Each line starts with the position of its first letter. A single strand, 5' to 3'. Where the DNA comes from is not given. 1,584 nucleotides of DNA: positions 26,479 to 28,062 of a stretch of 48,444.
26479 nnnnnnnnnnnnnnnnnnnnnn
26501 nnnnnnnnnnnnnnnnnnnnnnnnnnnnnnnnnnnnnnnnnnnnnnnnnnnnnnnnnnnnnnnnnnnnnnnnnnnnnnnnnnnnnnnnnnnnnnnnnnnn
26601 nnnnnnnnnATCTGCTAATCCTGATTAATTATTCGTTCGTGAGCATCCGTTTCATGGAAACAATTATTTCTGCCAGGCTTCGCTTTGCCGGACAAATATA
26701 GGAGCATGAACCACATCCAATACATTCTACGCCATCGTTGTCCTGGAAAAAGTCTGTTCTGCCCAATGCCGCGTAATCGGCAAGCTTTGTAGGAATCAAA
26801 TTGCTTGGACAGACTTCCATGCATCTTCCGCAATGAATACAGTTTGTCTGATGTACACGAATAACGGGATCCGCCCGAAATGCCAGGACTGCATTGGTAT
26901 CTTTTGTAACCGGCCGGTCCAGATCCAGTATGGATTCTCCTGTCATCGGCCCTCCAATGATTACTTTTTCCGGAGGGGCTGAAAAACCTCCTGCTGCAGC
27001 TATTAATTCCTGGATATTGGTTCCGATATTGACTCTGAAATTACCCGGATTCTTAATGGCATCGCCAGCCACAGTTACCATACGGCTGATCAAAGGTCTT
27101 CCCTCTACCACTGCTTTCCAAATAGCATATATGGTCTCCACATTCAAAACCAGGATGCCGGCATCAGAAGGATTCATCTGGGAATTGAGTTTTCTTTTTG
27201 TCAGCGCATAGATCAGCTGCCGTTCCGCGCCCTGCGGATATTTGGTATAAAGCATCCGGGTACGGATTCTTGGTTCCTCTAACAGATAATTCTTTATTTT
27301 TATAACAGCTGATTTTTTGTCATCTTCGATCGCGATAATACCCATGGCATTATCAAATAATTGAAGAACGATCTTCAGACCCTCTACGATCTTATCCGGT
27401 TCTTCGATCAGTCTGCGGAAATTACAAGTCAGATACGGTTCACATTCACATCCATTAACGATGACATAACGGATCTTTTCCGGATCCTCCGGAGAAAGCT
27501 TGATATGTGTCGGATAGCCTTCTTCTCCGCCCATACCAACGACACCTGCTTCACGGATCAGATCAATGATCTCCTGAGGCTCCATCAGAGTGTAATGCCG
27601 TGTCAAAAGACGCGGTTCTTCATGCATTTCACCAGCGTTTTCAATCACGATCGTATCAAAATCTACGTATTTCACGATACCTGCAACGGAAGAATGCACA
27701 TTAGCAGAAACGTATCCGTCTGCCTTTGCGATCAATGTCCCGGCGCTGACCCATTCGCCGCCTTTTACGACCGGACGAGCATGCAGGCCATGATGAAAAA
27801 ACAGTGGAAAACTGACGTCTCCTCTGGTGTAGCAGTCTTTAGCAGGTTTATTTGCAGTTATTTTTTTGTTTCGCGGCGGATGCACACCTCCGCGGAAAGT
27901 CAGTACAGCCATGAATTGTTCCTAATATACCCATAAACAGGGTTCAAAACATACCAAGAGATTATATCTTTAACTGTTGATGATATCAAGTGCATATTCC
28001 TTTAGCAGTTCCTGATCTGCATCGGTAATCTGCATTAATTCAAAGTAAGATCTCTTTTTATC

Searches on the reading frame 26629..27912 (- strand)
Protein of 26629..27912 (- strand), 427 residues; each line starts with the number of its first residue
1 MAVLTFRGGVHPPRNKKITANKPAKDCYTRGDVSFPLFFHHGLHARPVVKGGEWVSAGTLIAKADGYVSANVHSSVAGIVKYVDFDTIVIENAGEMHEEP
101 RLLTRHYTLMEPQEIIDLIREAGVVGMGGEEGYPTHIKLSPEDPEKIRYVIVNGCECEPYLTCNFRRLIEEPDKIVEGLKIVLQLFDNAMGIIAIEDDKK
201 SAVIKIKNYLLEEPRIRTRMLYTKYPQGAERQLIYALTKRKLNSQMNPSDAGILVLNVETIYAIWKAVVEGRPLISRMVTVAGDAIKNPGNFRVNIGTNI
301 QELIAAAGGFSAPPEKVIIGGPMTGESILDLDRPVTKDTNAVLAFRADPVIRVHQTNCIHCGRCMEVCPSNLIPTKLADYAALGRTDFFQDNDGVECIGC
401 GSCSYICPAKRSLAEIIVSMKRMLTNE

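Call 72: search_protein_families(library=pfam, proteins=[window:26629-27912:-], max_evalue=0.00001)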
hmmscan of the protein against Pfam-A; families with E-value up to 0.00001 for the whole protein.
window:26629-27912:- (427 aa): 13 families
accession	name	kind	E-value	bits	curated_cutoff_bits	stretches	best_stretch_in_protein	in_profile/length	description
PF01512.22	Complex1_51K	-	6.1e-42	143.5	31.2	1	119-265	1-149/150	Nuo51 FMN-binding domain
PF13375.12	RnfC_N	-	9.5e-21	74.2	25.6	1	5-84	2-81/101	RnfC Barrel sandwich hybrid domain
PF10531.15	SLBB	-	2.1e-12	47.1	27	1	278-325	1-53/55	SLBB domain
PF13187.11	Fer4_9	-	1.1e-09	38.6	27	1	357-410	1-50/52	4Fe-4S dicluster domain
PF12838.12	Fer4_7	-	4.3e-09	37.1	27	1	357-409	1-50/52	4Fe-4S dicluster domain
PF00037.32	Fer4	-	5.6e-09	35.9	21.1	1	352-372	2-22/24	4Fe-4S binding domain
PF25160.1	LdpA_Fe-S-bd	-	1.4e-08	34.8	27.6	0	352-375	22-45/49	LdpA Fe-S cluster-binding domain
PF13237.11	Fer4_10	-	2.5e-08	34.1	25.5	1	352-408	3-53/53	4Fe-4S dicluster domain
PF12837.12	Fer4_6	-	4.3e-08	33.2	25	1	351-373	2-24/24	4Fe-4S binding domain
PF12797.12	Fer4_2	-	1.6e-07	31.2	24.5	0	351-370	3-22/22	4Fe-4S binding domain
PF14697.11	Fer4_21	-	6.6e-07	29.8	35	1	352-410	2-54/59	4Fe-4S dicluster domain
PF13183.11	Fer4_8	-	5.7e-06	27.2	27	0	356-410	3-67/68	4Fe-4S dicluster domain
PF12798.12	Fer4_3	-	6.5e-06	27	27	0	358-371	1-14/15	4Fe-4S binding domain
